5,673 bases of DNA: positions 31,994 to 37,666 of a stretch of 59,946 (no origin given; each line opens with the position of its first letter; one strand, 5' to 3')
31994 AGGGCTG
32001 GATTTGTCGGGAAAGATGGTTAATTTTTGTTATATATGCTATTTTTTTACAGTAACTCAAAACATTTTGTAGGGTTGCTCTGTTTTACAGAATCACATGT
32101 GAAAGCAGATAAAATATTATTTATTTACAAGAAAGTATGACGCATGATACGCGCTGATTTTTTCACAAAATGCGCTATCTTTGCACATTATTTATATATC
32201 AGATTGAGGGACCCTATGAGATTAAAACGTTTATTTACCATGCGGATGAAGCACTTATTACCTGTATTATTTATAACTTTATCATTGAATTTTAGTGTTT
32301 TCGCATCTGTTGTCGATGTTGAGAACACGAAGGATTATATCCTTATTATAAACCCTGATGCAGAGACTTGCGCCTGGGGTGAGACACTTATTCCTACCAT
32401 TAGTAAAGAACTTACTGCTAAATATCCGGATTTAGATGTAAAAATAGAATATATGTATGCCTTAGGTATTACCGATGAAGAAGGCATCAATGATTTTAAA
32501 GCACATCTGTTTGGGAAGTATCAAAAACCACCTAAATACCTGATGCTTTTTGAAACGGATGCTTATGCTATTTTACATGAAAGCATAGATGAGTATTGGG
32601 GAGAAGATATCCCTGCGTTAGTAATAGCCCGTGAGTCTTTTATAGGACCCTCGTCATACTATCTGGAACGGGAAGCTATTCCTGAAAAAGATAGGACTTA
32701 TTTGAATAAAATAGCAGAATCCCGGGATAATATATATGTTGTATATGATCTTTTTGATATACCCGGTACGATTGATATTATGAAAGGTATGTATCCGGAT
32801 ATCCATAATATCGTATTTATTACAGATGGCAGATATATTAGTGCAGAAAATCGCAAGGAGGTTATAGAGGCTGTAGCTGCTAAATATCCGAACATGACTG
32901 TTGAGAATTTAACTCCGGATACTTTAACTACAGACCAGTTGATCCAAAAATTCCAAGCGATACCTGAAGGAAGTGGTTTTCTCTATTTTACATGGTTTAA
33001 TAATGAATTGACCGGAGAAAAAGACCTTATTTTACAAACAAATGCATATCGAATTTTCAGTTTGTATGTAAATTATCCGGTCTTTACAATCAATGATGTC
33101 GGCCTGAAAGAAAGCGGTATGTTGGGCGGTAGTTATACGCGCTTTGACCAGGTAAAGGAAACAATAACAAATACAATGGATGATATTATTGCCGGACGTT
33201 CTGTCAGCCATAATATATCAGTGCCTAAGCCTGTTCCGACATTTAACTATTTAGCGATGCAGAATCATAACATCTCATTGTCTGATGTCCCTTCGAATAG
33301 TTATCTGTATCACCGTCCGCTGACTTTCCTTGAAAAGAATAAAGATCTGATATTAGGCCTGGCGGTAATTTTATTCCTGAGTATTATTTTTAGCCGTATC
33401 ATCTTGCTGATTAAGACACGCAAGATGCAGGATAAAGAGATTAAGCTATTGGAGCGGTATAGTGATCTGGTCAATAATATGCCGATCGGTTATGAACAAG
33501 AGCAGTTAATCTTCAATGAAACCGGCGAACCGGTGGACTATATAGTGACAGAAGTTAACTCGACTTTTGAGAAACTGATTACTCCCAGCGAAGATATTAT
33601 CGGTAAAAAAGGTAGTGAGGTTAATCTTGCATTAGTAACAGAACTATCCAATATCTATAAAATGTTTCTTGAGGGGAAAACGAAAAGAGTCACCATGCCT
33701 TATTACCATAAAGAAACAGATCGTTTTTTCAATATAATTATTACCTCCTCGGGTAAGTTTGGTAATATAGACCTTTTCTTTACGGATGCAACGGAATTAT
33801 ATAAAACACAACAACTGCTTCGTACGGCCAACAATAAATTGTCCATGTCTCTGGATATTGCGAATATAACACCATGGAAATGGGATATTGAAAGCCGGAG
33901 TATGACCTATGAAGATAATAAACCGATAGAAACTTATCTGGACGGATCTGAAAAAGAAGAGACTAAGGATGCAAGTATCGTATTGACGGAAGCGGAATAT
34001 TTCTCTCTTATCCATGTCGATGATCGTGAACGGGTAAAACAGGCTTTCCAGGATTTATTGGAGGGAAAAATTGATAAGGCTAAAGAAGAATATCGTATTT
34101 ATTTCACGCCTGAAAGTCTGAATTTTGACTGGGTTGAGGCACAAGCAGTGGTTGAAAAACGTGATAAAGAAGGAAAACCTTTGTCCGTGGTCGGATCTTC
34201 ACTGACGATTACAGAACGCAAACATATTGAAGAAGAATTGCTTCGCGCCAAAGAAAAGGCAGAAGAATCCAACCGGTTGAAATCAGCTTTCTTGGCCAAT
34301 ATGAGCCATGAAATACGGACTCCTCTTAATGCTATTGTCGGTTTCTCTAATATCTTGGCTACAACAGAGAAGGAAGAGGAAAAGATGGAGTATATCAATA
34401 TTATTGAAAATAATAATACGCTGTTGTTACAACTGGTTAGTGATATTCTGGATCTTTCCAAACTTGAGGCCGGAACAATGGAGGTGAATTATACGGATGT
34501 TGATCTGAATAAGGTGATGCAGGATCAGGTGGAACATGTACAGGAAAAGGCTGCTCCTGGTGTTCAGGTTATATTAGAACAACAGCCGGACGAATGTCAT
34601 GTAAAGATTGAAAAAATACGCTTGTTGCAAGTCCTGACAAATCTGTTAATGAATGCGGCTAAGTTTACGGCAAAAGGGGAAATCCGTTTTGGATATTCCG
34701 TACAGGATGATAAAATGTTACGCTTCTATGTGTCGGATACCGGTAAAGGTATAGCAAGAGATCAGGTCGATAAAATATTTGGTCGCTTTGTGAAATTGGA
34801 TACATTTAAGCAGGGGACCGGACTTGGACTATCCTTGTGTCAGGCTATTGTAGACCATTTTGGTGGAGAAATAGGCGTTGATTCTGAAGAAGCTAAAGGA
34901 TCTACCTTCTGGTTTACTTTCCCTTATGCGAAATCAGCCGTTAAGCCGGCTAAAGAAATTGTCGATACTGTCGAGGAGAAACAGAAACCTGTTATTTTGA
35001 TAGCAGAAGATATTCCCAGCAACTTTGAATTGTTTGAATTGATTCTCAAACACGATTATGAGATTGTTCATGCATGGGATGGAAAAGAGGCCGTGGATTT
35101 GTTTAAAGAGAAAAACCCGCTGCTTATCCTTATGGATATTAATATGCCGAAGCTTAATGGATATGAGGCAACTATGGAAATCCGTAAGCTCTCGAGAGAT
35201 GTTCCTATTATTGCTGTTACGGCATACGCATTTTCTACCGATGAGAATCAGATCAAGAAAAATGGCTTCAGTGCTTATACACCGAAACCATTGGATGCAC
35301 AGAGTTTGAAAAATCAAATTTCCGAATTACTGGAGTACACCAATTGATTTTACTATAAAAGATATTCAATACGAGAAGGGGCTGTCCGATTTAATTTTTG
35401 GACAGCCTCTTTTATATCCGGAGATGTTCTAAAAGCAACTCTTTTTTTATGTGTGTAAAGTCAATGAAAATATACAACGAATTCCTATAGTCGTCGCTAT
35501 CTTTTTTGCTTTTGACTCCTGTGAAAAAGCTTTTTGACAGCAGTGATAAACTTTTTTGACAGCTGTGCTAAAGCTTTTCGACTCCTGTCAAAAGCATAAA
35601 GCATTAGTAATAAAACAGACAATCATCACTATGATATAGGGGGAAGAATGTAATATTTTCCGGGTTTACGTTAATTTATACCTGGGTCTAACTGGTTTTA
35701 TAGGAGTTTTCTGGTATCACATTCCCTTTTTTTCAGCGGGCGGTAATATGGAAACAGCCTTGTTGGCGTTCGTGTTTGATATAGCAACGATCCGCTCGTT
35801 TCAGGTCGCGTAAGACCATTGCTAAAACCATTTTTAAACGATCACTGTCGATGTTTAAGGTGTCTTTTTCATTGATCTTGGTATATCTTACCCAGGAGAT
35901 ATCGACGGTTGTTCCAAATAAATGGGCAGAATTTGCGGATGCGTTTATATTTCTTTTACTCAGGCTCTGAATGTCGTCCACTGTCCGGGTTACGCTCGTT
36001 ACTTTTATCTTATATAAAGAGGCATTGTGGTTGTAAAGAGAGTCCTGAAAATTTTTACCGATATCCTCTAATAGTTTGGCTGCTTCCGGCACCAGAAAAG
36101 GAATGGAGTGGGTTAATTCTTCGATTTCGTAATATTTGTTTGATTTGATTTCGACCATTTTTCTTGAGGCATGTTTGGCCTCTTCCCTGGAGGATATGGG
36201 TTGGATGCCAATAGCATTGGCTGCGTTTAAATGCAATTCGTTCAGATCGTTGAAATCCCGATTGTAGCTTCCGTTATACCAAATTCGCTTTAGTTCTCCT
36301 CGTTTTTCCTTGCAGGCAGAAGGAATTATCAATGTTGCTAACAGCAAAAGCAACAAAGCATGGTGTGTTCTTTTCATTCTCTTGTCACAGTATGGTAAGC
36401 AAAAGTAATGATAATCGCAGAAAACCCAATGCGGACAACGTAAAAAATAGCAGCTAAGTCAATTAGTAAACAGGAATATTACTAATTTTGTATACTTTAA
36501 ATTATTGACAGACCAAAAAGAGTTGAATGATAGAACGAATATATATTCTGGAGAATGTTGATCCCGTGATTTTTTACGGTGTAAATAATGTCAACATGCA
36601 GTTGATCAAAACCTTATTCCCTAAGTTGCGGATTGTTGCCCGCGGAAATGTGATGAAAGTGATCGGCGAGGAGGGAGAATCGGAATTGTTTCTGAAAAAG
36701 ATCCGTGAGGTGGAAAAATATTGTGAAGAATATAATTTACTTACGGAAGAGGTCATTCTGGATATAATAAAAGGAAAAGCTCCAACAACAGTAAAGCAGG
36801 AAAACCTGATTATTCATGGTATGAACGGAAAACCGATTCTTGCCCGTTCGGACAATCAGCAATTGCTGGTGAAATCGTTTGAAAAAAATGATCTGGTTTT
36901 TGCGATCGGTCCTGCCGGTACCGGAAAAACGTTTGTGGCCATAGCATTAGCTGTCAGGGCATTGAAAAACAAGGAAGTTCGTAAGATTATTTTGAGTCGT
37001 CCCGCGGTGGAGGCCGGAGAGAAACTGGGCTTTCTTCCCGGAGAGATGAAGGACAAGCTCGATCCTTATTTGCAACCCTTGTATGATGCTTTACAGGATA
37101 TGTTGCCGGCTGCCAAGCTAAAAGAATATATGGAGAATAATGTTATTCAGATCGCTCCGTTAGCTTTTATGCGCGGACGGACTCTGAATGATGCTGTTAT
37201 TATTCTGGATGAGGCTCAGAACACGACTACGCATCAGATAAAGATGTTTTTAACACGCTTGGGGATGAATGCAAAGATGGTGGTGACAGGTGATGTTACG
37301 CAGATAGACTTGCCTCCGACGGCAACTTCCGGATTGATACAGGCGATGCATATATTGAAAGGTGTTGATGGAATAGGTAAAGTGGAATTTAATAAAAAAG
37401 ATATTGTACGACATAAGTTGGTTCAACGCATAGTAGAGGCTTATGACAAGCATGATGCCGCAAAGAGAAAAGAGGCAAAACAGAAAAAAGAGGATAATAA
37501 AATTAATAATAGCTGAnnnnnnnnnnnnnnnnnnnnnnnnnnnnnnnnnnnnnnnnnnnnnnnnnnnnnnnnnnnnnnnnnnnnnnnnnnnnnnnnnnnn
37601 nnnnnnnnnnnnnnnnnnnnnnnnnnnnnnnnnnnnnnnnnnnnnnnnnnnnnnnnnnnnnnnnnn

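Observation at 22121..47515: Recurrent architecture: four sequence-unrelated arrays, each 4 units x ~22 bp = 88 bp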

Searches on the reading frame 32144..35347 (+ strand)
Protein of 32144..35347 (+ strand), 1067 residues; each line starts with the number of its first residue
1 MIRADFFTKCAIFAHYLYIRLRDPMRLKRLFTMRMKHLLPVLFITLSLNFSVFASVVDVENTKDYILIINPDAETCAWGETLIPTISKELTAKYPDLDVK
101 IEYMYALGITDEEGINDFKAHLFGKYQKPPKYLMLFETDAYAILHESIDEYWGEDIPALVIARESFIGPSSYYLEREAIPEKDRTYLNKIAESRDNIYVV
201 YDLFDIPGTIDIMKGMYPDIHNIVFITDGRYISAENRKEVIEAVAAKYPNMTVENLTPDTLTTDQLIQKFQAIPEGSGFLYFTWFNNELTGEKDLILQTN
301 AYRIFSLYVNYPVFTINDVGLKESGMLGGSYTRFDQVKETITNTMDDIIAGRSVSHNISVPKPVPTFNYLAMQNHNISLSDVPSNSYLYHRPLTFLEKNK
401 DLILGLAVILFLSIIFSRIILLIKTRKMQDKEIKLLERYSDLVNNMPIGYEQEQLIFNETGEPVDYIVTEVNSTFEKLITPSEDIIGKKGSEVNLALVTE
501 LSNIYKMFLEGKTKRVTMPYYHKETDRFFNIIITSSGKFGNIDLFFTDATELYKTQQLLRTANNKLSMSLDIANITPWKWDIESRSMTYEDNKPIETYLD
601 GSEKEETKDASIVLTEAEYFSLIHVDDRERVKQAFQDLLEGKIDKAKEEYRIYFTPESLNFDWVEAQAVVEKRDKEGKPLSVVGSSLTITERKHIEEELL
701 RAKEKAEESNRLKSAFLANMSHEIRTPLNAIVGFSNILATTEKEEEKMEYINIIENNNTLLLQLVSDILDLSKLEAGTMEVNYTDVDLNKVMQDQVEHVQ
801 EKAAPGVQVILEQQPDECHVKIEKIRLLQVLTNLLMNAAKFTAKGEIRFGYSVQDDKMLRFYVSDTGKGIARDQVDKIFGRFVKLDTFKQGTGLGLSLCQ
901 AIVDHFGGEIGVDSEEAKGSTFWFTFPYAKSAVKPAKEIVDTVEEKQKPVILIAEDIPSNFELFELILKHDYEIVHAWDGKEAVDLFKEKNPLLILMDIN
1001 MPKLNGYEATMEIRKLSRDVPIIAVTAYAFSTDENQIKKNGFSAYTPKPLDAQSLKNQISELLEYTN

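Call 11: search_protein_families(library=pfam, proteins=[window:32144-35347:+])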
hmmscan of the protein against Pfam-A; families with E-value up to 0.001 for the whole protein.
window:32144-35347:+ (1067 aa): 4 families
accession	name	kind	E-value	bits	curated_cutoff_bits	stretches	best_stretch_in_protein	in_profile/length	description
PF02518.31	HATPase_c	-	2.1e-25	89.8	26.4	1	824-929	3-110/111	Histidine kinase-, DNA gyrase B-, and HSP90-like ATPase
PF00072.30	Response_reg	-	3.2e-21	76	30.2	1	951-1059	1-110/111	Response regulator receiver domain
PF00512.31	HisKA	-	4.6e-19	68.7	26.9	1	713-777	2-66/66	His Kinase A (phospho-acceptor) domain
PF08447.18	PAS_3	-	5.4e-08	33.4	25.6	1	617-684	24-87/89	PAS fold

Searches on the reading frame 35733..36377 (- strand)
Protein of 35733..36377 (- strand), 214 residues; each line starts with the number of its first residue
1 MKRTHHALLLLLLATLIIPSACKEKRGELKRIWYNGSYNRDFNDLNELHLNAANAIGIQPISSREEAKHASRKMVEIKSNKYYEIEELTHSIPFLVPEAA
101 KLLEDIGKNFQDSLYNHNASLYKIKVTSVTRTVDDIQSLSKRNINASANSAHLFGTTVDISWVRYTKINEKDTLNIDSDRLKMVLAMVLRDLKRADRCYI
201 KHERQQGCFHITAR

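Call 11: search_protein_families(library=pfam, proteins=[window:35733-36377:-])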
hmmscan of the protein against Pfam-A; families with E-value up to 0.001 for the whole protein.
window:35733-36377:- (214 aa): 1 family
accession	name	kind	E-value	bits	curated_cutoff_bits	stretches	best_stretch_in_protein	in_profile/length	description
PF18979.5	DUF5715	-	2.8e-71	239.1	26.8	1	44-214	1-171/171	Family of unknown function (DUF5715)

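Call 36: find_encoding_contigs(protein=window:35733-36377:-, flank=3000, max_places=10)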
Protein window:35733-36377:- (214 aa): 1 contig read that carries it; 1 place shown.
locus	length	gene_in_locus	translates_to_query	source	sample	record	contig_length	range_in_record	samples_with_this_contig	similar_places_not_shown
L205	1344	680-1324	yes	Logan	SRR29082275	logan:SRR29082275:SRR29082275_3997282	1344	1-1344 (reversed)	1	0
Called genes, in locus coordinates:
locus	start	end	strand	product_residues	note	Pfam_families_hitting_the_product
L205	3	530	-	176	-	?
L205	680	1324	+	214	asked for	PF18979:DUF5715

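Call 60: find_homologous_proteins(query=window:35733-36377:-, max_evalue=1e-60)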
Query window:35733-36377:- (214 aa): 443 proteins with E <= 1e-60 among 1356 candidates; the best 120 are listed.
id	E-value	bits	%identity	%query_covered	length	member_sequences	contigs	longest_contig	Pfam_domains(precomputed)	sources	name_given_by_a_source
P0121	1.0e-136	471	100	100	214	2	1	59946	PF18979.6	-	-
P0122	5.8e-128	442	93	100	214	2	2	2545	PF18979.6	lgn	-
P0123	1.1e-108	379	78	100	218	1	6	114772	PF18979.6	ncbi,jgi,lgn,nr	ncbi:MAG: DUF5715 family protein [Tannerellaceae bacterium]|nr:DUF5715 family protein [Tannerellacea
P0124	2.7e-108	378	83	91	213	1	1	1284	PF18979.6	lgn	-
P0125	1.4e-107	376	80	97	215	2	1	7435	PF18979.6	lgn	-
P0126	8.4e-107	373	78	93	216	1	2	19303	PF18979.6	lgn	-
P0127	2.7e-106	372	77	97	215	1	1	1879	PF18979.6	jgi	-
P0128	4.1e-106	371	78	96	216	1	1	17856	PF18979.6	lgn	-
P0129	1.3e-105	369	77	100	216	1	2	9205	PF18979.6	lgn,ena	-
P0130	1.9e-105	369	77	100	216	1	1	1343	PF18979.6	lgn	-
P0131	2.3e-105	368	76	100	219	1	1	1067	PF18979.6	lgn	-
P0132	3.2e-105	368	78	94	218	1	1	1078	PF18979.6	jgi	-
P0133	4.9e-105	367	76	100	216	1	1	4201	PF18979.6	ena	-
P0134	5.0e-105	367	77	97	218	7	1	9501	PF18979.6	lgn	-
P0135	5.2e-105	367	78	97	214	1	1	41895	PF18979.6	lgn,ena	-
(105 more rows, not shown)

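Call 61: find_encoding_contigs(protein=P0122, flank=3000, max_places=5)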
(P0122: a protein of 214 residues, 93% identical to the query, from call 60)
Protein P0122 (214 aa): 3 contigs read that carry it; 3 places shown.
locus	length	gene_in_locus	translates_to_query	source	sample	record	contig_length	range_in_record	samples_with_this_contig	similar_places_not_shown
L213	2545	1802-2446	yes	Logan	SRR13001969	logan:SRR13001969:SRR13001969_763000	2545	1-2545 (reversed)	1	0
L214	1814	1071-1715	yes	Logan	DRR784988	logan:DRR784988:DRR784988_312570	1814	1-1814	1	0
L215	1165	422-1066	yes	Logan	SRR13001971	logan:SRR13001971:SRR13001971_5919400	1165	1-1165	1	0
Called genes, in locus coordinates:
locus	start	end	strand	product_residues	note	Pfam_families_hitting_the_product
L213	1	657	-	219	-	?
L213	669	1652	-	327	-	PF02562:PhoH, PF13245:AAA_19 (weak), PF13604:AAA_30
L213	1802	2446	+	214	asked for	PF18979:DUF5715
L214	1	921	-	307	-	?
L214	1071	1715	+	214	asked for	PF18979:DUF5715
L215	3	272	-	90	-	?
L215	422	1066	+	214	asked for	PF18979:DUF5715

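Call 62: find_encoding_contigs(protein=P0123, flank=5000, max_places=6)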
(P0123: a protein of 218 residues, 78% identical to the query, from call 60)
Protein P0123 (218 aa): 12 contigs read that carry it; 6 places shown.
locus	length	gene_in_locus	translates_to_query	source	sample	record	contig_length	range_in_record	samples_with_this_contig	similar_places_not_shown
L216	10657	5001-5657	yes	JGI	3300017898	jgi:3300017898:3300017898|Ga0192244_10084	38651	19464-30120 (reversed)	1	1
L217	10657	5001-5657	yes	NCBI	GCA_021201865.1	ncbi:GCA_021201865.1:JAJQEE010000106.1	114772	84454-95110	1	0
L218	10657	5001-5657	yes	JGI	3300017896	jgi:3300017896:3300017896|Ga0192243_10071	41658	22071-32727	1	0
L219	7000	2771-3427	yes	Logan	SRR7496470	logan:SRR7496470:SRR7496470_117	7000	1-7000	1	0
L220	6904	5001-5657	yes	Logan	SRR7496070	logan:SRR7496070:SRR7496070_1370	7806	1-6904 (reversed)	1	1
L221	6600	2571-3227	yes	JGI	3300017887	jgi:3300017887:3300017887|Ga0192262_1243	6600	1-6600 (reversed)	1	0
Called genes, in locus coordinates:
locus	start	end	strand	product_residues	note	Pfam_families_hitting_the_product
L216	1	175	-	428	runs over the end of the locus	PF07690:MFS_1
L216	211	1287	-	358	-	PF01263:Aldose_epim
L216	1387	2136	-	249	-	PF08501:Shikimate_dh_N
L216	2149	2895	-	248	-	PF01209:Ubie_methyltran, PF02353:CMAS (weak), PF13489:Methyltransf_23, PF12847:Methyltransf_18 (weak), PF13847:Methyltransf_31, PF08241:Methyltransf_11, PF08242:Methyltransf_12, PF13649:Methyltransf_25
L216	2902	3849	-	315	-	PF01259:SAICAR_synt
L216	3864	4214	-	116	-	PF02562:PhoH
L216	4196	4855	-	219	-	PF02562:PhoH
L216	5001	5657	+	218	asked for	PF18979:DUF5715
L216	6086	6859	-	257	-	PF10988:DUF2807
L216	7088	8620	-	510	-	PF04389:Peptidase_M28, PF01546:Peptidase_M20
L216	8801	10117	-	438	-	PF03605:DcuA_DcuB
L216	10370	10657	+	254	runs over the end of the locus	-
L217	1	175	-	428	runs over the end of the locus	PF07690:MFS_1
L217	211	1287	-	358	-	PF01263:Aldose_epim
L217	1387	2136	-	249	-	PF08501:Shikimate_dh_N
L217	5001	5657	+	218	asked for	PF18979:DUF5715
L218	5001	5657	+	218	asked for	PF18979:DUF5715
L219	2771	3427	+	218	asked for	PF18979:DUF5715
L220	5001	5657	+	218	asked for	PF18979:DUF5715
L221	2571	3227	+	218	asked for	PF18979:DUF5715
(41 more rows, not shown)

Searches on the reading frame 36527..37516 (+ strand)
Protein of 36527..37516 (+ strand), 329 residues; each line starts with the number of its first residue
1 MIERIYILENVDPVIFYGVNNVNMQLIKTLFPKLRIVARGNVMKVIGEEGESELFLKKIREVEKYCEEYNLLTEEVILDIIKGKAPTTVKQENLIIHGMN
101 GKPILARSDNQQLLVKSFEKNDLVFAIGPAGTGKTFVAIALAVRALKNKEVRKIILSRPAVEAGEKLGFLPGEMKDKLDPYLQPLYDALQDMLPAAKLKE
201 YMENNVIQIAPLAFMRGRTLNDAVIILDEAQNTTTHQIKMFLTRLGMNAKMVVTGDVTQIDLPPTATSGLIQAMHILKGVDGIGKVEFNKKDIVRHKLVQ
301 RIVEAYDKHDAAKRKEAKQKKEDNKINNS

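Call 71: search_protein_families(library=pfam, proteins=[window:36527-37516:+], max_evalue=0.000001)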
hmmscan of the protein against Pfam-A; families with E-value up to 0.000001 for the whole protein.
window:36527-37516:+ (329 aa): 3 families
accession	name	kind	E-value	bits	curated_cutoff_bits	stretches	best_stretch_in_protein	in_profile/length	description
PF02562.22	PhoH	-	1.3e-92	309.4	27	1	104-307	2-205/205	PhoH-like protein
PF13604.12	AAA_30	-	1.6e-08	35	27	1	109-261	4-129/191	AAA domain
PF13245.12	AAA_19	-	4e-08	34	25.1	1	113-260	3-129/134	AAA domain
